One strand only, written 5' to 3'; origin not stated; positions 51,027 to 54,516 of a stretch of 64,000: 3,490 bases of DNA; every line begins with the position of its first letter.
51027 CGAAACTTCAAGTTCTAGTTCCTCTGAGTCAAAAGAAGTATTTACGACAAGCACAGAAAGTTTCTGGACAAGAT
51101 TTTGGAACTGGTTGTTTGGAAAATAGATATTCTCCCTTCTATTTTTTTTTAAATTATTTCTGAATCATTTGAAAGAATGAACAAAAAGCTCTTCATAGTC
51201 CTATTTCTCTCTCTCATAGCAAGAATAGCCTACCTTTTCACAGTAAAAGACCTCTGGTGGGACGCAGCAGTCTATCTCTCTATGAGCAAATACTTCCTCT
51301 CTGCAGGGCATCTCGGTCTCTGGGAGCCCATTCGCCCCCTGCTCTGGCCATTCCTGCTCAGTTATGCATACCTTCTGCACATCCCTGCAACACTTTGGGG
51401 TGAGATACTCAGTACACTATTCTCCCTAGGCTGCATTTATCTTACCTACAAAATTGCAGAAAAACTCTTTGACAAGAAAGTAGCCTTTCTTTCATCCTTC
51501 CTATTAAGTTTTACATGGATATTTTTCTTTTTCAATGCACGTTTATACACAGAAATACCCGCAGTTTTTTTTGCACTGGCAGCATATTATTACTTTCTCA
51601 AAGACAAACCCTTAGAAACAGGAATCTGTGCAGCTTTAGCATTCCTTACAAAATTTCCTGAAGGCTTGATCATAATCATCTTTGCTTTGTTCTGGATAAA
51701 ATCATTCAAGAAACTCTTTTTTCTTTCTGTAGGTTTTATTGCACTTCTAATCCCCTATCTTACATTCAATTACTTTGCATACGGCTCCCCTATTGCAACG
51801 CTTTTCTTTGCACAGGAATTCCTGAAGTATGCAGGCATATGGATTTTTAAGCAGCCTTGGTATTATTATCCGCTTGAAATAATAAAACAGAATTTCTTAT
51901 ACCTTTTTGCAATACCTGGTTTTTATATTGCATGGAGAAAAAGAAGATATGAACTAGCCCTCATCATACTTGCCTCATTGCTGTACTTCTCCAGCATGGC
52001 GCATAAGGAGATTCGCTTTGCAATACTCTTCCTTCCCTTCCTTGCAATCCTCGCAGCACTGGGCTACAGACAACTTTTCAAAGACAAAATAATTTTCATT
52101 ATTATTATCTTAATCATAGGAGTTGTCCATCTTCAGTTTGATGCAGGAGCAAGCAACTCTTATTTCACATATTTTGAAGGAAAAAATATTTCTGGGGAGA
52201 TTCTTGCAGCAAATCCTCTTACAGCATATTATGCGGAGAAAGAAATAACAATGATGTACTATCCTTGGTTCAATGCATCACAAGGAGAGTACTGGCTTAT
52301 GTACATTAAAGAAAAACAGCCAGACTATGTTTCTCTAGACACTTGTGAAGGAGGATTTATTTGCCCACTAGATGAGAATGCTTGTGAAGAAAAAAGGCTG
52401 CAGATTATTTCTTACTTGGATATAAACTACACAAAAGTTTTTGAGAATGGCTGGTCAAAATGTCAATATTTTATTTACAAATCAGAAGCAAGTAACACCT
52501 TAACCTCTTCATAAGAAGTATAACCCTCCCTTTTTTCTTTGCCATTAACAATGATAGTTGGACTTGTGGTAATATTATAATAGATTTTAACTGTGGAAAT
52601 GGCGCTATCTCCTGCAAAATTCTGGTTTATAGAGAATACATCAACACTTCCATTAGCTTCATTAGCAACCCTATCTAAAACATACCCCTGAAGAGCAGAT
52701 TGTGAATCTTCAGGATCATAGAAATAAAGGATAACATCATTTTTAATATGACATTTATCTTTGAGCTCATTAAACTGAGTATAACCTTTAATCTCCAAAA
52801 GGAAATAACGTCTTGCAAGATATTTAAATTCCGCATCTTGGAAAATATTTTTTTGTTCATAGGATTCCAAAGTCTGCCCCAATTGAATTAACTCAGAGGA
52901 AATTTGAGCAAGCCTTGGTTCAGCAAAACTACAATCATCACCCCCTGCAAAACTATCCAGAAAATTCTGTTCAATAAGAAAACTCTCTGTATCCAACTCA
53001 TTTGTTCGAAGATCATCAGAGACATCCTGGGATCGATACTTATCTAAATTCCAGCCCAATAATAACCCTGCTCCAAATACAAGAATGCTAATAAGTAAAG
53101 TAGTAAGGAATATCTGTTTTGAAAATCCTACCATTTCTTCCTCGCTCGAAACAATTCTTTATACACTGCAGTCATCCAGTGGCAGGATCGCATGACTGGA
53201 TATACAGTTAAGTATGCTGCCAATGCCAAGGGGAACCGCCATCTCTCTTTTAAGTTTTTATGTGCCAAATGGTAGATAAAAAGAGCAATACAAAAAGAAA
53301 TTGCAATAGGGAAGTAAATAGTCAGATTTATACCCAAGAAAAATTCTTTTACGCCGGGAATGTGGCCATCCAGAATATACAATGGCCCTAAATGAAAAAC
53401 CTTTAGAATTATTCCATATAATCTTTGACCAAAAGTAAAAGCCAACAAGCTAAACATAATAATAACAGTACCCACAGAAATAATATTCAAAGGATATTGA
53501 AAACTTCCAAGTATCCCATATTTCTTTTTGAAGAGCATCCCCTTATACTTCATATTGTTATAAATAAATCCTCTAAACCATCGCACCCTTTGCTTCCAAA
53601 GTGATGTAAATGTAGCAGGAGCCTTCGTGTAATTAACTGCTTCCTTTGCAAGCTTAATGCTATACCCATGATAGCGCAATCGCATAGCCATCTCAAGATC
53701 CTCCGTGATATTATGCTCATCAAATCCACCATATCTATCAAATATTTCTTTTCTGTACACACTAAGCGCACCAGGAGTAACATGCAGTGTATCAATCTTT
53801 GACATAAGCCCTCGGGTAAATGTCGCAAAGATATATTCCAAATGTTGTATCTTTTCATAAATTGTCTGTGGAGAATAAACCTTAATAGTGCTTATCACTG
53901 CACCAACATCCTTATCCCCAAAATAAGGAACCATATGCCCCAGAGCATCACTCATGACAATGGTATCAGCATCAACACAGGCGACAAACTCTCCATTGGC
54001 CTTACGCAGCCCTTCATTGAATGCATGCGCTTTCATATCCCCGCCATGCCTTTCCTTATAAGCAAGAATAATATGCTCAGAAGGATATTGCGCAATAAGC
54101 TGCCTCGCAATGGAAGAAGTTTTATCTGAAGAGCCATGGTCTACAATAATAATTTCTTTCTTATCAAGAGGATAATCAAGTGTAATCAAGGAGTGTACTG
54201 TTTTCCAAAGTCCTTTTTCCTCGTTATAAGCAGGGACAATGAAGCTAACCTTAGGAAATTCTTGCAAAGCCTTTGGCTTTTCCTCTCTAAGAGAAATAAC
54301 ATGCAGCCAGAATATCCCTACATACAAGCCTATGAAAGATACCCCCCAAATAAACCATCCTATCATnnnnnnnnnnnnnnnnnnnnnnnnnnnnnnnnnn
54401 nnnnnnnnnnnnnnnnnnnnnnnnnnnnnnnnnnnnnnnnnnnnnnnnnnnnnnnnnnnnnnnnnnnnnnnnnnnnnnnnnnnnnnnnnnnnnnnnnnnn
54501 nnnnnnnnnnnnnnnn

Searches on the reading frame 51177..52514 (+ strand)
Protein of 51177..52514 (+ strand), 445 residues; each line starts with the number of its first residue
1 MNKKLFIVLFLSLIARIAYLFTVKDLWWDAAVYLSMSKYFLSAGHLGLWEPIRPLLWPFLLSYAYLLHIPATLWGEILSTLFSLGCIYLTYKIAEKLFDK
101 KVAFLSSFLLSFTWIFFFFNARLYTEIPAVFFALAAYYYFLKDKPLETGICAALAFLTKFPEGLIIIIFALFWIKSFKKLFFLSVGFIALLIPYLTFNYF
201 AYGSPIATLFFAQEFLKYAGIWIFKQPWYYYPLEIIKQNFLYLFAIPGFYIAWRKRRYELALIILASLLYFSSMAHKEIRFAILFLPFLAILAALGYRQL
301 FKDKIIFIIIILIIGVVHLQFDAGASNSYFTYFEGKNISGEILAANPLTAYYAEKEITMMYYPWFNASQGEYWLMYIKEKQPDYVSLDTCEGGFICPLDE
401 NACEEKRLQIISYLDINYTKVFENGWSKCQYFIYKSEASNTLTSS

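Call 26: search_protein_families(library=pfam, proteins=[window:51177-52514:+], max_evalue=0.001)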
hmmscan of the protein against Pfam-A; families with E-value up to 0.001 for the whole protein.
window:51177-52514:+ (445 aa): 2 families
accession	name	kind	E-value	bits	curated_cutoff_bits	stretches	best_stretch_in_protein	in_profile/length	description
PF03901.23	Glyco_transf_22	-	8.1e-10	38.9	23.8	1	75-321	83-360/414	Alg9-like mannosyltransferase family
PF13231.12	PMT_2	-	2.5e-08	34.7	26.1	1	54-192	3-153/160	Dolichyl-phosphate-mannose-protein mannosyltransferase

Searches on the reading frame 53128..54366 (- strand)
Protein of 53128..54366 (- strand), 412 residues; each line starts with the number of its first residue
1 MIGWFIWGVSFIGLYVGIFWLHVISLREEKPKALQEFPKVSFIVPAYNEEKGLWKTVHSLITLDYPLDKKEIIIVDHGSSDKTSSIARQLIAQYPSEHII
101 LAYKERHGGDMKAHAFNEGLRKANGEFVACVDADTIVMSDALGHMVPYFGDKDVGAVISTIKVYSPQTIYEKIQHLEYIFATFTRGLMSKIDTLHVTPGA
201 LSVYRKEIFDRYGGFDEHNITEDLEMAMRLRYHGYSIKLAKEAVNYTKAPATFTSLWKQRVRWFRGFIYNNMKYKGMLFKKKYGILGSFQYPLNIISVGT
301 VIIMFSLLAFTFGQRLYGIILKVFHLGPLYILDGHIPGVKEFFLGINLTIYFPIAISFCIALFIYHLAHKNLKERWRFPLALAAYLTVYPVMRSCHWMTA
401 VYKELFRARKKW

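Call 26: search_protein_families(library=pfam, proteins=[window:53128-54366:-], max_evalue=0.001)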
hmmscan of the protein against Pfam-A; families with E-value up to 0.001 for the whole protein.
window:53128-54366:- (412 aa): 7 families
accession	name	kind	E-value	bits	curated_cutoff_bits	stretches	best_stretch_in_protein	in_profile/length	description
PF13641.12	Glyco_tranf_2_3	-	3.4e-34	119.3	27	1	38-266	1-230/230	Glycosyltransferase like family 2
PF00535.33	Glycos_transf_2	-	1.6e-30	106.7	23.3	1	41-212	1-167/168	Glycosyl transferase family 2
PF13632.12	Glyco_trans_2_3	-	6.4e-19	69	27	1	128-311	2-177/198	Glycosyl transferase family group 2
PF13506.12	Glyco_transf_21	-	4.7e-18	65.7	21.7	1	103-264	9-173/174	Glycosyl transferase family 21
PF10111.15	Glyco_tranf_2_2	-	1.3e-12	48.2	27.3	1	41-274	1-242/276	Glycosyltransferase like family 2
PF03142.21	Chitin_synth_2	-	8.7e-11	41.6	27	1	119-206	196-286/527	Chitin synthase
PF13704.12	Glyco_tranf_2_4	-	0.00087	20.2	27.5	0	67-140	17-87/98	Glycosyl transferase family 2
